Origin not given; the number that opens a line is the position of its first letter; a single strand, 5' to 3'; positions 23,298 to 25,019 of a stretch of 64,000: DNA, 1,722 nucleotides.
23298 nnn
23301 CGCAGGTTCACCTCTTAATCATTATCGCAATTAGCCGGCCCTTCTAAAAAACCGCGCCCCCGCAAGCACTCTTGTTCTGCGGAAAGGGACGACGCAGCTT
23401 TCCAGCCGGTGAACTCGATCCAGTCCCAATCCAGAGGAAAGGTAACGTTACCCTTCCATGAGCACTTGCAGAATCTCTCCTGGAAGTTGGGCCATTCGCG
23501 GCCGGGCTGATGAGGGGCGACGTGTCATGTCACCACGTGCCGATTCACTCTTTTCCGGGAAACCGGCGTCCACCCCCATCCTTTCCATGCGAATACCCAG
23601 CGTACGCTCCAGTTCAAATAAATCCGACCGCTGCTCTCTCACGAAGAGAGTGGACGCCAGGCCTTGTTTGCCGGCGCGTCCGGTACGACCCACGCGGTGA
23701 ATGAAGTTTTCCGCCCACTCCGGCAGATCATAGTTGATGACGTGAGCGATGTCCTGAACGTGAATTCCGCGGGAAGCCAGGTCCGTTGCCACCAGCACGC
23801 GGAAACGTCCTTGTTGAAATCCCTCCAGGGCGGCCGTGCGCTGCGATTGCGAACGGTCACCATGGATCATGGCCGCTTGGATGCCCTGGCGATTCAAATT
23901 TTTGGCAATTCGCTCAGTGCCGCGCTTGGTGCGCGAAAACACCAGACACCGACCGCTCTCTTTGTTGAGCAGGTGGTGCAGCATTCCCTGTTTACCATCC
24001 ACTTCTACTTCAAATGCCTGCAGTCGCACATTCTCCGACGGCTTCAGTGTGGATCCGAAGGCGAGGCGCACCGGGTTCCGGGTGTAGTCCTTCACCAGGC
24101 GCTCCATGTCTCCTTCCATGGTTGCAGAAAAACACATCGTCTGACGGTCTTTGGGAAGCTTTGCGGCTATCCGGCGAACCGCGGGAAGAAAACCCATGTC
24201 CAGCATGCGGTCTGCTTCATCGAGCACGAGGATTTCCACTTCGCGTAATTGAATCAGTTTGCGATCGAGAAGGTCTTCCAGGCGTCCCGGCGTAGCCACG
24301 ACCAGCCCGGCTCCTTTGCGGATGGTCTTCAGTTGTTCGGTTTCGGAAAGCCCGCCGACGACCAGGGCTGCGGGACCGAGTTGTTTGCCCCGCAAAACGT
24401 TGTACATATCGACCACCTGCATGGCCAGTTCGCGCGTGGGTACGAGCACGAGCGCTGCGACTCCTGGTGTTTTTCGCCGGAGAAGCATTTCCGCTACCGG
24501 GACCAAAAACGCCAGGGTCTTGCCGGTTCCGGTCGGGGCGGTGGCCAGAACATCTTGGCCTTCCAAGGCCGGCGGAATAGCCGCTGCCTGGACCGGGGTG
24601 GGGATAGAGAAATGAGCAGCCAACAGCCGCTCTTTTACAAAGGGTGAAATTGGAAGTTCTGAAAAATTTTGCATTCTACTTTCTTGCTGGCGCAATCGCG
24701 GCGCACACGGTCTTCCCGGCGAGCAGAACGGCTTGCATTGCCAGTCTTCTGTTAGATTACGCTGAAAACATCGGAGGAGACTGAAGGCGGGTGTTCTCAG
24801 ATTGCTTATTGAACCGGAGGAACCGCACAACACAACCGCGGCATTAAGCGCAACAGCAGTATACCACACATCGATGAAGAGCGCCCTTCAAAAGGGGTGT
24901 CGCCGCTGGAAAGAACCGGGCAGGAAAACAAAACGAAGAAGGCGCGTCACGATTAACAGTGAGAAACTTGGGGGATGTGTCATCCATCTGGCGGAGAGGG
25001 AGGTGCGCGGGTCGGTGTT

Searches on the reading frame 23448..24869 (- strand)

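Call 21: search_protein_families(library=pfam, proteins=[window:23448-24869:-], max_evalue=0.01)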
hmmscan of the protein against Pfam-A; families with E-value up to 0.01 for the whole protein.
window:23448-24869:- (473 aa): 5 families
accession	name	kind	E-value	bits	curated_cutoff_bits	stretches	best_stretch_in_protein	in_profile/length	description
PF00270.35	DEAD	-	1e-47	162.4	26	1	91-256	1-165/167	DEAD/DEAH box helicase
PF00271.37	Helicase_C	-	1.8e-31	109.1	23.5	1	295-400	4-110/110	Helicase conserved C-terminal domain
PF04851.21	ResIII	-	1.7e-08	35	22.5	1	105-252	24-163/164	Type III restriction enzyme, res subunit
PF06862.17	Utp25_C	-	0.0028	17.8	32.8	1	296-425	36-173/190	Utp25, C-terminal domain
PF13245.12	AAA_19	-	0.0031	18.1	25.1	0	94-220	1-100/134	AAA domain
